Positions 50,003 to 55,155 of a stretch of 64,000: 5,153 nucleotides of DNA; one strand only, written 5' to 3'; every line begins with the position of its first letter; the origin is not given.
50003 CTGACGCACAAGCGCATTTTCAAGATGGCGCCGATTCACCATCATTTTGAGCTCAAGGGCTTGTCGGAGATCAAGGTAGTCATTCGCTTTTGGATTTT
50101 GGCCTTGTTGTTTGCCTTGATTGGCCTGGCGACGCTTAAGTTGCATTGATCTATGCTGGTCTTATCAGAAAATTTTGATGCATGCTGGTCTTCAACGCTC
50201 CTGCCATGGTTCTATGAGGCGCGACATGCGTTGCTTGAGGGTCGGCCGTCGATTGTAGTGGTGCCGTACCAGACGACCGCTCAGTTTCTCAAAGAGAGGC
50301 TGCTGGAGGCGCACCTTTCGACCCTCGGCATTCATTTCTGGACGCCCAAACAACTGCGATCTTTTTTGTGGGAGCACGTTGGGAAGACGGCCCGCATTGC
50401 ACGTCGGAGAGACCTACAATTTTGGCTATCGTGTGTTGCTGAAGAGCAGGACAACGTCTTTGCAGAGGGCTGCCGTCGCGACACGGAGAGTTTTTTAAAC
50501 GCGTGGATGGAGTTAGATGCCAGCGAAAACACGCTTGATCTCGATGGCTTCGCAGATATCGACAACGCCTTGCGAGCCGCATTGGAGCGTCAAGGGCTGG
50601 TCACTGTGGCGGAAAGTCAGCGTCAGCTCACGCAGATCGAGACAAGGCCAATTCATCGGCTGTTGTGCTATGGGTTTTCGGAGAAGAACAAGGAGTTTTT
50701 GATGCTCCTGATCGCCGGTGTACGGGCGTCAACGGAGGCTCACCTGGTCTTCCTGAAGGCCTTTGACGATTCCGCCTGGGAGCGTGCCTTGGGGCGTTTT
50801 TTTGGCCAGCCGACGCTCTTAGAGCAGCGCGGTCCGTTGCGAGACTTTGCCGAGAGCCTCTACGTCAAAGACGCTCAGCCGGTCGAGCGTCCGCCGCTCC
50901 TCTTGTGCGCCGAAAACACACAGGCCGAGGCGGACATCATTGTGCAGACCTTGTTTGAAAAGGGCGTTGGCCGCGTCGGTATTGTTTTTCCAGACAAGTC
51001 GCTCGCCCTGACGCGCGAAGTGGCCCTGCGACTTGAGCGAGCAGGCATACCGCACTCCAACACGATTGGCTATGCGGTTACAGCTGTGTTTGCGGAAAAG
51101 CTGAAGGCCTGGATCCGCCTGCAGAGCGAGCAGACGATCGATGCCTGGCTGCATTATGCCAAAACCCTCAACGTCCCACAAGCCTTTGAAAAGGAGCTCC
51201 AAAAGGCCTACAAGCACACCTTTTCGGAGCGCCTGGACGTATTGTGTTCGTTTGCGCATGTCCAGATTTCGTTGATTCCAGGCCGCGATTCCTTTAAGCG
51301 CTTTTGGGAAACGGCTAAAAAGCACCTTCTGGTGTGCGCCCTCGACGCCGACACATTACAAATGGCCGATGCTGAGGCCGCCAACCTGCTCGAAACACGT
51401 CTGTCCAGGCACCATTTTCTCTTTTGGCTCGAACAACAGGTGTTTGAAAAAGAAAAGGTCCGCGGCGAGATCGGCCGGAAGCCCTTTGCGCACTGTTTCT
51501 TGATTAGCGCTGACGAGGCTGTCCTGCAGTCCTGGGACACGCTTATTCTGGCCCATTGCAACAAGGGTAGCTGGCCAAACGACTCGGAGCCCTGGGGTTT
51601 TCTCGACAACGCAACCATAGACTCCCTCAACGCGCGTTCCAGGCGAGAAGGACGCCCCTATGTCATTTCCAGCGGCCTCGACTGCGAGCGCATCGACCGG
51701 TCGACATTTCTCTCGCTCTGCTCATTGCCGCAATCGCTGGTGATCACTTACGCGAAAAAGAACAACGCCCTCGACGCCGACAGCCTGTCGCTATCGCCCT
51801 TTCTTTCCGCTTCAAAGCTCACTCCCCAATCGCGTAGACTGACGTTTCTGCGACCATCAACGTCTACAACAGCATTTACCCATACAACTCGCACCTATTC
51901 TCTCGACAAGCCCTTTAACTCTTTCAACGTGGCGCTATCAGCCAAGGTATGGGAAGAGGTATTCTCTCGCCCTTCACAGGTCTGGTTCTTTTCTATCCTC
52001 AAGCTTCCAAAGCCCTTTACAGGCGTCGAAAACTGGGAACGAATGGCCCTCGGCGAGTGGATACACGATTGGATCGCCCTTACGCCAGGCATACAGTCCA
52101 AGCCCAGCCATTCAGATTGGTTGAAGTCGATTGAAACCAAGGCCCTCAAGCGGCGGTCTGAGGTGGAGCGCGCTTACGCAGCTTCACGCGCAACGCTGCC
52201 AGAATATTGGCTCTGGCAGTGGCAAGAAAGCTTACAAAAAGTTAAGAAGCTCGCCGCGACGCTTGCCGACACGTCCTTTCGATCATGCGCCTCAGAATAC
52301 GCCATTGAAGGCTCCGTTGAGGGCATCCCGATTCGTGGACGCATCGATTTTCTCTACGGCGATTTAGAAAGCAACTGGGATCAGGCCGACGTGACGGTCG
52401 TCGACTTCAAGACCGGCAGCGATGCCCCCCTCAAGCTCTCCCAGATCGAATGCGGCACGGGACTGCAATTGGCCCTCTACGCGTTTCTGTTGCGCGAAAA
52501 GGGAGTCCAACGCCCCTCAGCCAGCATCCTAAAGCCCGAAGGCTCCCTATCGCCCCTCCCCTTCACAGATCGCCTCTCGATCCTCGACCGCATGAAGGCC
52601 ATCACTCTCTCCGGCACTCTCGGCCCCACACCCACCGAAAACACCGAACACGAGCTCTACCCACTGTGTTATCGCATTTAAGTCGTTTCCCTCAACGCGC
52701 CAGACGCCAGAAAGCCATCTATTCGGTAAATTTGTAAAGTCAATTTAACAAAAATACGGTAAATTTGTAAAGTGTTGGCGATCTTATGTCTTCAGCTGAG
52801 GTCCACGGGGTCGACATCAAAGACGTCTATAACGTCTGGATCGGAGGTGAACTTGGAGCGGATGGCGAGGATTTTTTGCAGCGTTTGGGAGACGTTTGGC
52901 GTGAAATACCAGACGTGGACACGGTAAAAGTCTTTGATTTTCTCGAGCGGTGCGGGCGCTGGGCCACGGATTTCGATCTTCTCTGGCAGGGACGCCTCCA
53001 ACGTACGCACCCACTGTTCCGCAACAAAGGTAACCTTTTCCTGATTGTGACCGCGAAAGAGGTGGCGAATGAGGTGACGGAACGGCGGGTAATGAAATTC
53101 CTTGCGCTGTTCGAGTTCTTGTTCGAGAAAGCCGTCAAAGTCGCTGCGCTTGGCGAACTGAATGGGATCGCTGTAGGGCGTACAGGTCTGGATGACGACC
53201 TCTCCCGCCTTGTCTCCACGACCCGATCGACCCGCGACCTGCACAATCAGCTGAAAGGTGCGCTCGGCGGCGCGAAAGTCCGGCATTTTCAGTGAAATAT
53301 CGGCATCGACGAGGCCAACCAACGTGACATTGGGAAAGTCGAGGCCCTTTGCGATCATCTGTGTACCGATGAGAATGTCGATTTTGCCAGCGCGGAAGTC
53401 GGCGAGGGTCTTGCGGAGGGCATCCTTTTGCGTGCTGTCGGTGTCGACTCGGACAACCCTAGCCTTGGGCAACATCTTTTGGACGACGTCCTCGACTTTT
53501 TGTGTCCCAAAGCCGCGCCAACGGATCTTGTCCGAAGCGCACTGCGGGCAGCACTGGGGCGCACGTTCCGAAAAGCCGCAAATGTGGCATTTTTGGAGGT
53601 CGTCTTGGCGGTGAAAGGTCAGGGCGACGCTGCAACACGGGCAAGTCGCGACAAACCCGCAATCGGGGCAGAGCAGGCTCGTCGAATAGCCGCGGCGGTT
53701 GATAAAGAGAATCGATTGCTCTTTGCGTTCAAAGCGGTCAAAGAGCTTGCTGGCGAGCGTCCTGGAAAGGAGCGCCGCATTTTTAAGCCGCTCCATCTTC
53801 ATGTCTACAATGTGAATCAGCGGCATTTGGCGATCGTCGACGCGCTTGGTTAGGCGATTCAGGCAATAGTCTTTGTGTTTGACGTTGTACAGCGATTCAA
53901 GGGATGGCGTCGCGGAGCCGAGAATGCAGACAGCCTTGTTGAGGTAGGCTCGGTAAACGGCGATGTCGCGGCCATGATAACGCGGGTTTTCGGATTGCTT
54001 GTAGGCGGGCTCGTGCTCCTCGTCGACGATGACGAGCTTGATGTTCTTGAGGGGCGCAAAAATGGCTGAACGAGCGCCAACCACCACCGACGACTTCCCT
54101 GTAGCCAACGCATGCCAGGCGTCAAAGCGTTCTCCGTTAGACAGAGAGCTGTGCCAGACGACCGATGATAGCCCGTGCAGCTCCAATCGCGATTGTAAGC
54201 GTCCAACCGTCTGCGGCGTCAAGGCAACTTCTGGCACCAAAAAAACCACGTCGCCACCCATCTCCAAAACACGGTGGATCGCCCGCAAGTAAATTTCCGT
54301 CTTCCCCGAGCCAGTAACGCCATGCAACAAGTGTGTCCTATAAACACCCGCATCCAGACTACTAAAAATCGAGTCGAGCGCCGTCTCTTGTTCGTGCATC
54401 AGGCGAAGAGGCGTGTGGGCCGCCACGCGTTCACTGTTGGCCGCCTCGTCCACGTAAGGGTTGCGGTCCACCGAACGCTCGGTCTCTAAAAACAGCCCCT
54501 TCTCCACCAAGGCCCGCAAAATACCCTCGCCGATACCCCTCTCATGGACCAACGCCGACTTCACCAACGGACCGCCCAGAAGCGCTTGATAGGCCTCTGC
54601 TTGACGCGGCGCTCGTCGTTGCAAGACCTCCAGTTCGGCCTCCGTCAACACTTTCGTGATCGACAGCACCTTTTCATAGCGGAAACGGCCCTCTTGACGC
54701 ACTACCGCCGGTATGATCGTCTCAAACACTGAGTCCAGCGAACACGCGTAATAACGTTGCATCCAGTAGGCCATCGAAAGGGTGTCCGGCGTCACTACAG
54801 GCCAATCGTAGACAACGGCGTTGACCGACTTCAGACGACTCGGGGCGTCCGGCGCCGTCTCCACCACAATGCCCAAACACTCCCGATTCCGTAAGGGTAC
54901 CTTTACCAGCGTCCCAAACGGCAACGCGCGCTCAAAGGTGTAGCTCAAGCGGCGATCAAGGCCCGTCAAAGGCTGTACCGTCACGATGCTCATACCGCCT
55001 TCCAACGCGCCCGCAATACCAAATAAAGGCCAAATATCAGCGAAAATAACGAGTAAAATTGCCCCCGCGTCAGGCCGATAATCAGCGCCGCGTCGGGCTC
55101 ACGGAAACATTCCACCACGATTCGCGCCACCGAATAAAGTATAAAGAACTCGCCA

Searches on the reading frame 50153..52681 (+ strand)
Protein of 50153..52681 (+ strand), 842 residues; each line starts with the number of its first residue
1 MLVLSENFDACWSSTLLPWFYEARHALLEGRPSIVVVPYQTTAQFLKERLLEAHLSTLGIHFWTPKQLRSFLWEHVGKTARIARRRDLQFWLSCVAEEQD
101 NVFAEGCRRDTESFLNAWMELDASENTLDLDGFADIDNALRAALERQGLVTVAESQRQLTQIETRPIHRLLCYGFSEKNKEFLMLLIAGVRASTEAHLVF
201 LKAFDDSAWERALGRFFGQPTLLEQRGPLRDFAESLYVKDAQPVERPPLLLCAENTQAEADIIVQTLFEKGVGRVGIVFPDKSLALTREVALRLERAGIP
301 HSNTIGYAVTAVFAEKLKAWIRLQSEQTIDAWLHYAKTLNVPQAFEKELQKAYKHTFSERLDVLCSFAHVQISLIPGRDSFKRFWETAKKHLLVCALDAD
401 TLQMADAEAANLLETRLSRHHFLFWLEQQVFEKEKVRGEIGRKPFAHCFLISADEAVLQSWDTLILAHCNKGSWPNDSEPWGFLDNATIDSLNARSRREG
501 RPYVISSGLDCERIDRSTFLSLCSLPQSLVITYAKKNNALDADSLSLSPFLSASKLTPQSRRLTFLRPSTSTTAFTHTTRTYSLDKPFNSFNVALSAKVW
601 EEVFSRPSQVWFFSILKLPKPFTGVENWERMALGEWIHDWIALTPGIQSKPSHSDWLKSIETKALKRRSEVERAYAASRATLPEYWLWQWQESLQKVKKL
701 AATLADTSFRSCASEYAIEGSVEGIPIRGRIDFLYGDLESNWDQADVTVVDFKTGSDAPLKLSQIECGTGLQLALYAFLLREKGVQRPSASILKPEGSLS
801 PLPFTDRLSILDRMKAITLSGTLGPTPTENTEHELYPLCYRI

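Call 24: search_protein_families(library=ncbifam, proteins=[window:50153-52681:+])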
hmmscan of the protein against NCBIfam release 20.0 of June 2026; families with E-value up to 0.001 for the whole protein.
window:50153-52681:+ (842 aa): 2 families
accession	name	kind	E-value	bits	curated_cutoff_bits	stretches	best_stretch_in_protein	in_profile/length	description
TIGR02786.1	addB_alphas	equivalog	1.1e-06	27.1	486.5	0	370-484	542-646/1024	double-strand break repair protein AddB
TIGR02784.1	addA_alphas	equivalog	0.0001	20.8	860.75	1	713-782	1049-1116/1138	double-strand break repair helicase AddA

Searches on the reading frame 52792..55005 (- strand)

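Call 24: search_protein_families(library=ncbifam, proteins=[window:52792-55005:-])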
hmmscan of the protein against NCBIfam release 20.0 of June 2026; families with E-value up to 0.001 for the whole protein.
window:52792-55005:- (737 aa): 33 families (the best 25 are shown)
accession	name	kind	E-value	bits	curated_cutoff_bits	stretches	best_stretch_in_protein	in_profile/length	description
NF004066.1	PRK05580.1-3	equivalog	1.1e-223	744.9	813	2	125-734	184-786/788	primosomal protein N'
NF004067.0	PRK05580.1-4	equivalog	3.4e-190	634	763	1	16-736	14-736/737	primosomal protein N'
TIGR00595.1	priA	equivalog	2.4e-184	613.6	230.35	1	226-734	1-509/509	replication restart helicase PriA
NF004070.0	PRK05580.2-2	equivalog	1.1e-176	589.1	921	1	6-734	12-726/729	primosomal protein N'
NF004068.0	PRK05580.1-5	equivalog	5.6e-175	583.7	1249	1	160-717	222-776/795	primosomal protein N'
NF004065.0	PRK05580.1-1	equivalog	1.5e-166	555.7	858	1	6-735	2-730/731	primosomal protein N'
NF004071.0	PRK05580.2-3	equivalog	7.8e-139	463.8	1105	1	28-733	40-731/735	primosomal protein N'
NF004069.0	PRK05580.2-1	equivalog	5.2e-134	447.9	767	2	192-736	102-611/612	primosomal protein N'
NF004072.0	PRK05580.2-4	equivalog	1.1e-133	446.9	1030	2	200-733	120-644/648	primosomal protein N'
NF011453.0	PRK14873.1-3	equivalog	4.8e-44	150.5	812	1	8-713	18-631/653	primosome assembly protein PriA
NF011452.0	PRK14873.1-2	equivalog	1.6e-40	139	980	1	212-686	188-643/708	primosomal protein N'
NF011455.0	PRK14873.1-5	equivalog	2.2e-31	108.8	969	1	247-683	186-610/675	primosomal protein N'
NF011454.0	PRK14873.1-4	equivalog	3.4e-30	105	951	1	247-686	169-591/651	primosomal protein N'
TIGR00643.1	recG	equivalog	3.5e-23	82.2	659.4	2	182-367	217-396/629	ATP-dependent DNA helicase RecG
TIGR00580.2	mfd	equivalog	1.8e-22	79.6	800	2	187-337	419-571/907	transcription-repair coupling factor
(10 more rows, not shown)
